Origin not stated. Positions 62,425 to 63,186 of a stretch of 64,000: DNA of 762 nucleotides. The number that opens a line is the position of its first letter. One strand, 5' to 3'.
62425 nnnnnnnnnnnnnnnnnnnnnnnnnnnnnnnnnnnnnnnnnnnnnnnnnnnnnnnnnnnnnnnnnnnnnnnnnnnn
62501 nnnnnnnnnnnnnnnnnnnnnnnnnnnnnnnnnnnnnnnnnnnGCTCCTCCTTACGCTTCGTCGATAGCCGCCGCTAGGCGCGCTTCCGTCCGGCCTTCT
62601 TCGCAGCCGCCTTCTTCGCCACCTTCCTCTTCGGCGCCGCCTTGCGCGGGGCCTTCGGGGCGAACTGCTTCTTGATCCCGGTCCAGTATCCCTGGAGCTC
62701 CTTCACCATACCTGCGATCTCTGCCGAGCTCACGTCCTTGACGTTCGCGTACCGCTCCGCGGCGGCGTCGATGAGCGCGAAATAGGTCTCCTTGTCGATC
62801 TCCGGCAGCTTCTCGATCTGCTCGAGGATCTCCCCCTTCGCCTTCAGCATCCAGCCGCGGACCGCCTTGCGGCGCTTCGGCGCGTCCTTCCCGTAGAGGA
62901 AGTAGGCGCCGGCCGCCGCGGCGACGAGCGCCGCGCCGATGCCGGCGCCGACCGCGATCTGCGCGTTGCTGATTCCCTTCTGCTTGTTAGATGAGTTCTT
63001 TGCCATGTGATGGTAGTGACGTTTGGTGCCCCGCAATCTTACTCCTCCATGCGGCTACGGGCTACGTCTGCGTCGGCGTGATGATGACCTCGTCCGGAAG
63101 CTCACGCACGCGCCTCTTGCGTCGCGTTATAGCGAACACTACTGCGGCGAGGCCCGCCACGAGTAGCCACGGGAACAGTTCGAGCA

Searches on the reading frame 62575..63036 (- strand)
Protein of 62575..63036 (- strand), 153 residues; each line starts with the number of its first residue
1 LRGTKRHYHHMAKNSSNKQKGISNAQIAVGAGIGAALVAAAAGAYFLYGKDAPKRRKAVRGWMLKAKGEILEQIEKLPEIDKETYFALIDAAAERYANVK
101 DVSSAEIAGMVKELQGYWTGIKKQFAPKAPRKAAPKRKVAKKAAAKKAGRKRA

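Call 7: search_protein_families(library=pfam, proteins=[window:62575-63036:-], max_evalue=0.01)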
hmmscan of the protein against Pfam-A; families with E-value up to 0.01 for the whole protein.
window:62575-63036:- (153 aa): 0 families

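Call 8: search_protein_families(library=ncbifam, proteins=[window:62575-63036:-], max_evalue=0.01)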
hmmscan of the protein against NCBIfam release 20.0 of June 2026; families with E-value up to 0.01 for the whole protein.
window:62575-63036:- (153 aa): 0 families

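Call 31: search_protein_families(library=pfam, proteins=[window:62575-63036:-], max_evalue=10)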
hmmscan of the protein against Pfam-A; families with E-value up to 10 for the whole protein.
window:62575-63036:- (153 aa): 0 families

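Call 49: find_homologous_proteins(query=window:62575-63036:-, max_evalue=0.001)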
Query window:62575-63036:- (153 aa): 140 proteins with E <= 0.001 among 928 candidates; the best 120 are listed.
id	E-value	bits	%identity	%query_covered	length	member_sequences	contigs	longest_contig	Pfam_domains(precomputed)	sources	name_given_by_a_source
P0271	7.6e-81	287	100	93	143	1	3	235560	-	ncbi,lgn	-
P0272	1.8e-57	211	78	75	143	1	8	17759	-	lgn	-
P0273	2.8e-53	197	83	68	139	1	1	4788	-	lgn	-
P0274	6.3e-53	196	79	72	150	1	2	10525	-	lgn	-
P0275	9.6e-52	192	71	75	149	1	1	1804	-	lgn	-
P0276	1.2e-49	186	72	80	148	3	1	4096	-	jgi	jgi:hypothetical protein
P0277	5.6e-48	180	72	73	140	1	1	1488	-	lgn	-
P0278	6.1e-48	180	70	74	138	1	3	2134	-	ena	-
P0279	6.0e-47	177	69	79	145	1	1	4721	-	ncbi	-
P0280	2.4e-46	175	71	56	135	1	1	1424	-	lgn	-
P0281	1.0e-45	173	65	78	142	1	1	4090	-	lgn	-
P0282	1.8e-45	172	67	76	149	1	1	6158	-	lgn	-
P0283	2.3e-45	172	72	54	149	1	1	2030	-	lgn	-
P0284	9.4e-42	160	68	54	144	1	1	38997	-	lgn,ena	-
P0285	1.7e-41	159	62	74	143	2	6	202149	-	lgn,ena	-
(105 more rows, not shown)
